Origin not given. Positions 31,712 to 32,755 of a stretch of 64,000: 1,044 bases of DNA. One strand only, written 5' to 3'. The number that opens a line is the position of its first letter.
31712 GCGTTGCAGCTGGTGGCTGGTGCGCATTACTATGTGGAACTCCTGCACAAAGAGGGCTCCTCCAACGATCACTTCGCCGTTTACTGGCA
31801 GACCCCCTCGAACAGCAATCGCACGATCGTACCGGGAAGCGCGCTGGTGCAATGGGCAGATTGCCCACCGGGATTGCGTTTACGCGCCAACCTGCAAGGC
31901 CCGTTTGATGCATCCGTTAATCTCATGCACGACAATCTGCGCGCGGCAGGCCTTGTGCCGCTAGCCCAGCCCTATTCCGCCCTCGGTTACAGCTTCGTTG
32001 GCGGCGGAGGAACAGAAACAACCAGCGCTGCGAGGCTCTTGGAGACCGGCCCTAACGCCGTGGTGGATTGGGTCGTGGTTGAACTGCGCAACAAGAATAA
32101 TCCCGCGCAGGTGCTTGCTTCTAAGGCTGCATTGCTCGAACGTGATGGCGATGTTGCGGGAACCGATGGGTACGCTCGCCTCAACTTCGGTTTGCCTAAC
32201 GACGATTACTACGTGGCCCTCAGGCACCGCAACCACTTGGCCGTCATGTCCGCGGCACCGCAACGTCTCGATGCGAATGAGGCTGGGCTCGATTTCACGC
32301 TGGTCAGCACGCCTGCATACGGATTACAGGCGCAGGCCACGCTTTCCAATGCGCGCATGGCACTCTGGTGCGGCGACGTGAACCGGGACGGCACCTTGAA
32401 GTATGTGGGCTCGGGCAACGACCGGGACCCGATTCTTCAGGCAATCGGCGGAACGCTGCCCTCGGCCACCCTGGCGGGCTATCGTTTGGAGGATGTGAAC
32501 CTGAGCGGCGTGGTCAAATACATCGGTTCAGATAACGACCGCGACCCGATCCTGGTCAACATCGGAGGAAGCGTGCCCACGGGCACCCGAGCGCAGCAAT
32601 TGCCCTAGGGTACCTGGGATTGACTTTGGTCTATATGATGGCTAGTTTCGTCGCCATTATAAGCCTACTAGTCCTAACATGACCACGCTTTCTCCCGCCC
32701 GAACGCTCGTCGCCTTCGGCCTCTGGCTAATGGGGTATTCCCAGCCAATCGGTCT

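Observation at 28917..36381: Tandem pair of ~1230-aa secreted paralogs with an unusual architecture: PQQ-type sugar-dehydrogenase beta-propeller + PKD x3 + PA14 + duplicated NDRDPIL C-terminal module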

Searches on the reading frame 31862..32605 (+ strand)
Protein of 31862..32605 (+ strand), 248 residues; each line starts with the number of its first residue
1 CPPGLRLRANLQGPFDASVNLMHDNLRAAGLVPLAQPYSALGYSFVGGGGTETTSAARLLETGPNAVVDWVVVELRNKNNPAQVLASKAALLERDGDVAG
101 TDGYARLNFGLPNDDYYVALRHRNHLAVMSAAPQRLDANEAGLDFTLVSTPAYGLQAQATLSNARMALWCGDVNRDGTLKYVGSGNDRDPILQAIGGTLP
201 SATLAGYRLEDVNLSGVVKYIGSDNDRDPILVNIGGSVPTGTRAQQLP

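Call 24: search_protein_families(library=pfam, max_evalue=10, proteins=[window:31862-32605:+])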
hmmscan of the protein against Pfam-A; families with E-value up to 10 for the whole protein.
seq(248 aa): 0 families

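Call 25: search_protein_families(library=ncbifam, max_evalue=10, proteins=[window:31862-32605:+])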
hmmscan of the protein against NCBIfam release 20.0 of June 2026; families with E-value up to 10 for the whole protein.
seq(248 aa): 0 families

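Call 26: find_homologous_proteins(query=window:31862-32605:+, max_evalue=0.00001)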
Query seq(248 aa) (248 aa): 1193 proteins with E <= 0.00001 among 6259 candidates; the best 120 are listed.
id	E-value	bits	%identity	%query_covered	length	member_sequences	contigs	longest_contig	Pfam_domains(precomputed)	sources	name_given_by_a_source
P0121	1.7e-97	344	63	100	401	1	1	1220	PF07691.18,PF10528.15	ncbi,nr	ncbi:MAG TPA: PA14 domain-containing protein, partial [Flavobacteriales bacterium]|nr:PA14 domain-co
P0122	6.6e-94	332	60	100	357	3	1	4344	PF07691.18,PF10528.15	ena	-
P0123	6.6e-94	332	61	100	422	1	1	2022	PF07691.18,PF10528.15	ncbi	ncbi:MAG: PA14 domain-containing protein, partial [Flavobacteriales bacterium]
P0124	1.0e-89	318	60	100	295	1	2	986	-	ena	-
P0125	5.0e-89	316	58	99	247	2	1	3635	-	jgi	jgi:hypothetical protein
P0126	3.1e-88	314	59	100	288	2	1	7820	-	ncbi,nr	ncbi:MAG TPA: hypothetical protein PLN54_07825, partial [Flavobacteriales bacterium]|nr:hypothetical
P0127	2.8e-83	297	57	98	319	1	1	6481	-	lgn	-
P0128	1.3e-82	295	58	96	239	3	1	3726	-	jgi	jgi:hypothetical protein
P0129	2.1e-81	291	58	92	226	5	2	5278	-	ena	-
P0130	9.8e-81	289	54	100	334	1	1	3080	-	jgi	jgi:hypothetical protein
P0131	2.6e-80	288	54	100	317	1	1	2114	-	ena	-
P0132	6.3e-80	286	56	100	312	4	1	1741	-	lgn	-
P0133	4.3e-79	284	58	92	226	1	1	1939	-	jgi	jgi:hypothetical protein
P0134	5.0e-79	283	55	96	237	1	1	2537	-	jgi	jgi:hypothetical protein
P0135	9.0e-79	283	55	98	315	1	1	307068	-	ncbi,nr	ncbi:MAG: hemagglutinin protein [Flavobacteriales bacterium]|nr:hemagglutinin protein [Flavobacteria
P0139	5.5e-78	280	52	98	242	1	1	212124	-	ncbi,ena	-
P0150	1.2e-76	276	53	98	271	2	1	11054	-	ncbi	ncbi:MAG: hemagglutinin protein [Flavobacteriales bacterium]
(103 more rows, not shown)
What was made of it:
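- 1193 hits at 49-63% identity in the word-indexed search (call 26).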

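Call 35: predict_structure(alignment_id=A1)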
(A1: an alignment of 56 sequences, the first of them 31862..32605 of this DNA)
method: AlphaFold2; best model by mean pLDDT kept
length: 248 residues; sequences in the alignment: 56
mean_pLDDT: 86.6   pTM: 0.86
mean pLDDT of the five models: 86.6, 77.4, 76.1, 74.0, 73.8
residues with pLDDT >= 90: 126; 70-90: 98; 50-70: 19; < 50: 5
segments of 3 or more residues with pLDDT < 50: 236-240
pLDDT, mean of each block of 10 residues (from residue 1): 85 92 94 94 91 94 95 96 95 95 81 95 91 89 91 81 87 82 78 75 84 89 80 58 66
secondary structure, 60 per line:
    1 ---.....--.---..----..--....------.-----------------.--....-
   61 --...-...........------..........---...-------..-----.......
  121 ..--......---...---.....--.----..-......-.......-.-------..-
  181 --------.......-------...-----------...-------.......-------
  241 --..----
elements in order: E4-8 H25-28 H56-59 E67-77 E84-93 E97-99 E114-122 E125-130 E134-136 E140-144 E158-160 E165-168 H189-195 E203-205 E217-219 H227-233

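Call 41: fold_search(model_id=the predicted structure, library=pdb)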
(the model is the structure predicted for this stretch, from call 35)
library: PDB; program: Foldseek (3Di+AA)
matches with E <= 10: 503; with E <= 0.001: 0
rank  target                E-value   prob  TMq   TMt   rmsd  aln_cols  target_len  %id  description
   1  4u3s_B                3.5e-03  0.94  0.31  0.45   9.9       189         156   16  Crystal structure of Coh3ScaB-XDoc_M1ScaA complex: A N-terminal interface mutant of type II Cohesin-X-Dockerin complex (released 2015-07-29)
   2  2b59_B                4.0e-03  0.99  0.39  0.57   5.9       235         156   11  The type II cohesin dockerin complex (released 2005-10-11)
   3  5k39_B                1.7e-02  0.97  0.40  0.59   5.8       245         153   11  THE TYPE II COHESIN DOCKERIN COMPLEX FROM CLOSTRIDIUM THERMOCELLUM (released 2017-03-29)
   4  5g5d_B                1.7e-02  0.96  0.39  0.57   6.9       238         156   13  Crystal Structure of the CohScaC2-XDocCipA type II complex from Clostridium thermocellum (released 2017-04-05)
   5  3kcp_A                1.9e-02  0.98  0.41  0.34   6.3       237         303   13  Crystal structure of interacting Clostridium thermocellum multimodular components (released 2010-02-09)
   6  4wi0_B                2.3e-02  0.92  0.37  0.53   6.2       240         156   11  Crystal structure of Coh3ScaB-XDoc_M2ScaA complex: A C-terminal interface mutant of type II Cohesin-X-Dockerin complex (released 2015-10-07)
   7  4fl4_L                2.8e-02  0.92  0.38  0.32   6.2       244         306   10  Scaffoldin conformation and dynamics revealed by a ternary complex from the Clostridium thermocellum cellulosome (released 2012-06-27)
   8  4h40_A                5.1e-02  0.25  0.23  0.20  12.9       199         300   12  Crystal structure of a putative cell adhesion protein (BF2867) from Bacteroides fragilis NCTC 9343 at 2.57 A resolutio (released 2012-10-03)
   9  6yoa_A                5.4e-02  0.72  0.26  0.42   5.2       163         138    4  Lig v 1 structure and the inflammatory response to the Ole e 1 protein family (released 2020-05-13)
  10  6yoa_B                5.7e-02  0.75  0.26  0.41   5.2       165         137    4  Lig v 1 structure and the inflammatory response to the Ole e 1 protein family (released 2020-05-13)
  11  4fl4_I                8.2e-02  0.69  0.37  0.31   7.5       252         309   12  Scaffoldin conformation and dynamics revealed by a ternary complex from the Clostridium thermocellum cellulosome (released 2012-06-27)
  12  1qmu_A                1.1e-01  0.75  0.22  0.15   5.1       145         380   11  Duck carboxypeptidase D domain II (released 2000-10-13)
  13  4h40_B                1.2e-01  0.20  0.24  0.21  13.3       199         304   12  Crystal structure of a putative cell adhesion protein (BF2867) from Bacteroides fragilis NCTC 9343 at 2.57 A resolutio (released 2012-10-03)
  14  5aq0_B                1.3e-01  0.63  0.22  0.54   5.1       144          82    9  The structure of the Transthyretin-like domain of the first catalytic domain of the HUMAN Carboxypeptidase D (released 2016-09-28)
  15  4r8g_E                1.8e-01  0.08  0.16  0.13  15.7       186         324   13  Crystal Structure of Myosin-1c tail in complex with Calmodulin (released 2014-12-03)
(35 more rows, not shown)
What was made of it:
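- On Dockerin (PF00404) / XDoc: The seven best Foldseek hits are XDoc, with probability 0.92-0.99 but E of 3.5e-3 or worse (call 41).
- Its seven best PDB matches are XDoc didomains (calls 35, 41). It has a beta-sandwich core of the transthyretin or carboxypeptidase-regulatory type, common in binding modules (call 41).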

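Call 45: find_related_loci(query=A1, collection=genome_contigs, flank=6000)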
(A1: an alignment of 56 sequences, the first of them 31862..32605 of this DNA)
Query A1 (248 aa) in genome_contigs; peptide patterns used: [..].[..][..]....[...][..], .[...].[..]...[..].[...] (x = any residue, [..] = any of these).
597 stretches matched a pattern (row limit reached: there are more); 578 encode a relative of the query (tblastn E <= 1e-3); the best 80 are kept; 80 distinct loci.
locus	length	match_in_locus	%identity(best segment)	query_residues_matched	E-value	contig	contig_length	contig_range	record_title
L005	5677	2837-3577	68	1-248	3e-109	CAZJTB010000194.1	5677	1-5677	MAG TPA_asm: uncultured Chryseobacterium sp. isolate binchicken_co209_19 genome assembly, contig: NODE_13306_length_5677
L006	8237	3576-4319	57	1-248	4e-92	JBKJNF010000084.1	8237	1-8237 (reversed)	MAG: Flavobacteriales bacterium isolate ant_bin.361 k117_2995765, whole genome shotgun sequence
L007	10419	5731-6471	57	1-248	4e-91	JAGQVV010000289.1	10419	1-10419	MAG: Flavobacteriales bacterium isolate HKST-UBA112 2012-05-30_1_(paired)_contig_238700, whole genome shotgun sequence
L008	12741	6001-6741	58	1-248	2e-90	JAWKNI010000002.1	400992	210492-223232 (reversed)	MAG: Flavobacteriales bacterium isolate AC3.41 AC3.41.fa-2, whole genome shotgun sequence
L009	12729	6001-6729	59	5-248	2e-90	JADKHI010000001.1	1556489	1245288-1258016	MAG: Flavobacteriales bacterium isolate Skiv_18-Q3-R9-52_BAT3C.268 tig00000424-10-15552830, whole genome shotgun sequenc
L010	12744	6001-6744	57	1-248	1e-88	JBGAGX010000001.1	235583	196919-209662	MAG: Flavobacteriales bacterium isolate MAG_MBR_H125.12 MBRH125-12_opera_contig_356, whole genome shotgun sequence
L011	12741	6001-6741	55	1-248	7e-88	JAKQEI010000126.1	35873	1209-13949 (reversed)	MAG: Bacteroidota bacterium isolate USDE_maxbin.097 k141_293327, whole genome shotgun sequence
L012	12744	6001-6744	56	1-248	2e-88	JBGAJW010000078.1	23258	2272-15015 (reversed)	MAG: Flavobacteriales bacterium isolate MAG_AAO_H125.21 AAOH125-21_opera_contig_4227, whole genome shotgun sequence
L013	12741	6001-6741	55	1-248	3e-86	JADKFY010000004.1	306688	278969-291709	MAG: Flavobacteriales bacterium isolate Ribe_18-Q3-R11-54_BAT3C.418 tig00004004-10-3063490, whole genome shotgun sequenc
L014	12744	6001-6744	56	1-248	3e-86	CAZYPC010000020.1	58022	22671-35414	MAG TPA_asm: uncultured Chryseobacterium sp. isolate SRP189682_co1_319 genome assembly, contig: NODE_523_length_58022_co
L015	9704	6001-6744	57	1-248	7e-83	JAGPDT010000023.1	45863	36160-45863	MAG: Flavobacteriales bacterium isolate Gw_SlAct_bin_418 Gw_SlAct_1286_length_45863_cov_16.222407, whole genome shotgun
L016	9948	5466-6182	56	8-248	1e-82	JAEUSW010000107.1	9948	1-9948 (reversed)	MAG: Flavobacteriales bacterium isolate new MAG-313 k141_176431, whole genome shotgun sequence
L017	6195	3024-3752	55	5-248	9e-83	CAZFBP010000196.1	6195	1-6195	MAG TPA_asm: uncultured Chryseobacterium sp. isolate binchicken_co16_2 genome assembly, contig: NODE_20787_length_6195_c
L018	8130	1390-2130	56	3-248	6e-82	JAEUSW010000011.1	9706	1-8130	MAG: Flavobacteriales bacterium isolate new MAG-313 k141_3670098, whole genome shotgun sequence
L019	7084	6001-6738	53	5-248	7e-82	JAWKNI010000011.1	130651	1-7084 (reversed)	MAG: Flavobacteriales bacterium isolate AC3.41 AC3.41.fa-11, whole genome shotgun sequence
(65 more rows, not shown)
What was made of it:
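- The 80 best are all uncultured Flavobacteriales or Bacteroidota, with 3-5 per genome within those 80 alone (call 45).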

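Call 51: search_protein_families(library=pfam, alignment_id=A4, max_evalue=0.0001)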
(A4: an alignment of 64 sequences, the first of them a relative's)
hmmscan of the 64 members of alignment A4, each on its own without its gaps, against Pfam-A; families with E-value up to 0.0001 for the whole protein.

A. member 1, L009:4822-5994:+ (391 aa): 1 family
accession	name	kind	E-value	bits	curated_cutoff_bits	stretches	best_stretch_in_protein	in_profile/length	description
PF08309.17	LVIVD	-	5.1e-07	29.4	20.2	0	172-196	17-41/42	LVIVD repeat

B. families by the number of members that match (of 64 scanned): 44 families (the first 25 are shown)
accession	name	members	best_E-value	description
PF01186.22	Lysyl_oxidase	7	2.2e-27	Lysyl oxidase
PF00629.30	MAM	6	8.9e-26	MAM domain, meprin/A5/mu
PF18911.6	PKD_4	6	2.1e-17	PKD domain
PF00801.26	PKD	6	1.9e-14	PKD domain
PF01483.27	P_proprotein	5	1.3e-14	Proprotein convertase P-domain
PF08309.17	LVIVD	5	6.7e-11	LVIVD repeat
PF04371.20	PAD_porph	3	6.5e-33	Porphyromonas-type peptidyl-arginine deiminase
PF07995.17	GSDH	2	3.4e-49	Glucose / Sorbosone dehydrogenase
PF00041.27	fn3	2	9.5e-20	Fibronectin type III domain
PF00149.33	Metallophos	2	1.3e-17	Calcineurin-like phosphoesterase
PF20434.5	BD-FAE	2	5.2e-14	BD-FAE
PF19081.6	Ig_7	2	2.7e-13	Ig-like domain CHU_C associated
PF13688.12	Reprolysin_5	2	4.7e-11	Metallo-peptidase family M12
PF04151.21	PPC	2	8.9e-09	Bacterial pre-peptidase C-terminal domain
PF16656.11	Pur_ac_phosph_N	2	2.9e-08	Purple acid Phosphatase, N-terminal domain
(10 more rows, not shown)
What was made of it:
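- Passengers include lysyl oxidase, MAM, PKD, P_proprotein, LVIVD, PAD_porph, M12 and M36 peptidases, esterases and phosphatases (call 51). It is hard to see why proteases, lysyl oxidases, PAD, phosphatases and esterases would all need the same substrate-binding module at 50-60% identity (calls 26, 51).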

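Call 60: search_protein_representatives(alignment_id=A1)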
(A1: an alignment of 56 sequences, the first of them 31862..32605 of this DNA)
Query: 56 sequences, 320 profile positions. Proteins with E-value up to 0.001 (for the whole library): 13313; up to 1e-10: 10415; up to 1e-30: 4683. The best 150 are listed.
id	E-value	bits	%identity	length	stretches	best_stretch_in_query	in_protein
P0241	1.5e-125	435.0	-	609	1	28-320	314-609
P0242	8.3e-124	429.3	-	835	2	21-320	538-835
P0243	7.0e-122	423.0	-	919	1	72-320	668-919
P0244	1.9e-121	421.5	-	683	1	72-320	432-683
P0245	4.3e-121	420.4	-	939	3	45-320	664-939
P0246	9.6e-120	416.0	-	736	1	70-320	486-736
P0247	2.1e-119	414.8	-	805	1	75-320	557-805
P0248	3.3e-119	414.2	-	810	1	58-320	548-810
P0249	4.9e-119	413.6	-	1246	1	70-320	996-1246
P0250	9.7e-119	412.7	-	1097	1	21-320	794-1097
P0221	1.2e-118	412.3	-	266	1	73-320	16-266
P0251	1.3e-118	412.3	-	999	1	54-320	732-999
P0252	2.5e-118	411.3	-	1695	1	70-320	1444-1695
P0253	3.8e-118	410.7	-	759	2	72-320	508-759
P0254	4.7e-118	410.4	-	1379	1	73-320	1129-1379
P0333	8.0e-112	389.9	-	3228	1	66-320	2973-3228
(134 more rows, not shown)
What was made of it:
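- About 145 of the best 150 matches end at the last residue, and host lengths run from 255 to 3228 aa (call 60).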

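Call 79: list_cluster_members(proteins=[P0135, P0150, P0139, P0038, P0001])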
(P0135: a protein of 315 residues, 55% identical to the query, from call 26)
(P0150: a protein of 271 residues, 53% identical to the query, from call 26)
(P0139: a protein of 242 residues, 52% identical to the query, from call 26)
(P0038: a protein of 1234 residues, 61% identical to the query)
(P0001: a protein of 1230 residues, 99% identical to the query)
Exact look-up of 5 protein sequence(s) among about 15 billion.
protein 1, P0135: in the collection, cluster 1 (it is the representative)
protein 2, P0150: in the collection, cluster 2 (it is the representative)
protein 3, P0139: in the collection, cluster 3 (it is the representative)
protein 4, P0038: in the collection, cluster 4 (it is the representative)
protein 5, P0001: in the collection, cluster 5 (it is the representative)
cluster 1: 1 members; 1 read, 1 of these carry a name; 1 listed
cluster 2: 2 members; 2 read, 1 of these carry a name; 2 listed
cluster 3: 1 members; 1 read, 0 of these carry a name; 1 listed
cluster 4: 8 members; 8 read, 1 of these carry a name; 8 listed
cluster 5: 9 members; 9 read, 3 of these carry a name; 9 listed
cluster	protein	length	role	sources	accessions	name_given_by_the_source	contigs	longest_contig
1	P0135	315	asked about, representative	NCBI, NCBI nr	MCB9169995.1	MAG: hemagglutinin protein [Flavobacteriales bacterium] | hemagglutinin protein [Flavobacteriales bacterium]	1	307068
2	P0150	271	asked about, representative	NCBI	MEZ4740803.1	MAG: hemagglutinin protein [Flavobacteriales bacterium]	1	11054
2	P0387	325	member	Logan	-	-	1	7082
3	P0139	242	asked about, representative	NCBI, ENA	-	-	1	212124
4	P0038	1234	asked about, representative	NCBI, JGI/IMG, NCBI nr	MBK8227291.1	MAG: PKD domain-containing protein [Flavobacteriales bacterium] | PKD repeat protein | PKD domain-containing protein [Flavobacteriales bacterium]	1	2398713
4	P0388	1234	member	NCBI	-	-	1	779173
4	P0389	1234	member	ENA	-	-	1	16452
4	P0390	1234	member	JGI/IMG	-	-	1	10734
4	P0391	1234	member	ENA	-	-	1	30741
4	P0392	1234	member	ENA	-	-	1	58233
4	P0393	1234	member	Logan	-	-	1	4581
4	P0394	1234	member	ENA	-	-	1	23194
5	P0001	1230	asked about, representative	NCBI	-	-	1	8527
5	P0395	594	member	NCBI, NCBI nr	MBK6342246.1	MAG: PKD domain-containing protein [Flavobacteriales bacterium] | PKD domain-containing protein [Flavobacteriales bacterium]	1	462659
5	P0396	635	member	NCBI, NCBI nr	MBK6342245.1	MAG: PQQ-dependent sugar dehydrogenase [Flavobacteriales bacterium] | PQQ-dependent sugar dehydrogenase [Flavobacteriales bacterium]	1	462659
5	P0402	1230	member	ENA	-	-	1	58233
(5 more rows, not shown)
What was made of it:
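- Some database entries name it 'hemagglutinin protein' (calls 26, 79).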

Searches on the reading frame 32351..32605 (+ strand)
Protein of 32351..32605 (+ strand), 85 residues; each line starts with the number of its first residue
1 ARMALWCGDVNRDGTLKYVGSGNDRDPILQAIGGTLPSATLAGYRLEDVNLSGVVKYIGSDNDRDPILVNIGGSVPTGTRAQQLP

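Call 69: search_solved_structures(query=A6, max_evalue=10, show_alignments=4)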
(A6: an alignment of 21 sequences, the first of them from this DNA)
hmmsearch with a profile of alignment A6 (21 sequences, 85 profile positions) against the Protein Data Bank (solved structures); distinct sequences matched with E-value up to 10: 0.
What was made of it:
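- On Dockerin (PF00404) / XDoc: The duplicated-segment profile finds no PDB chain at E<=10 (call 69).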
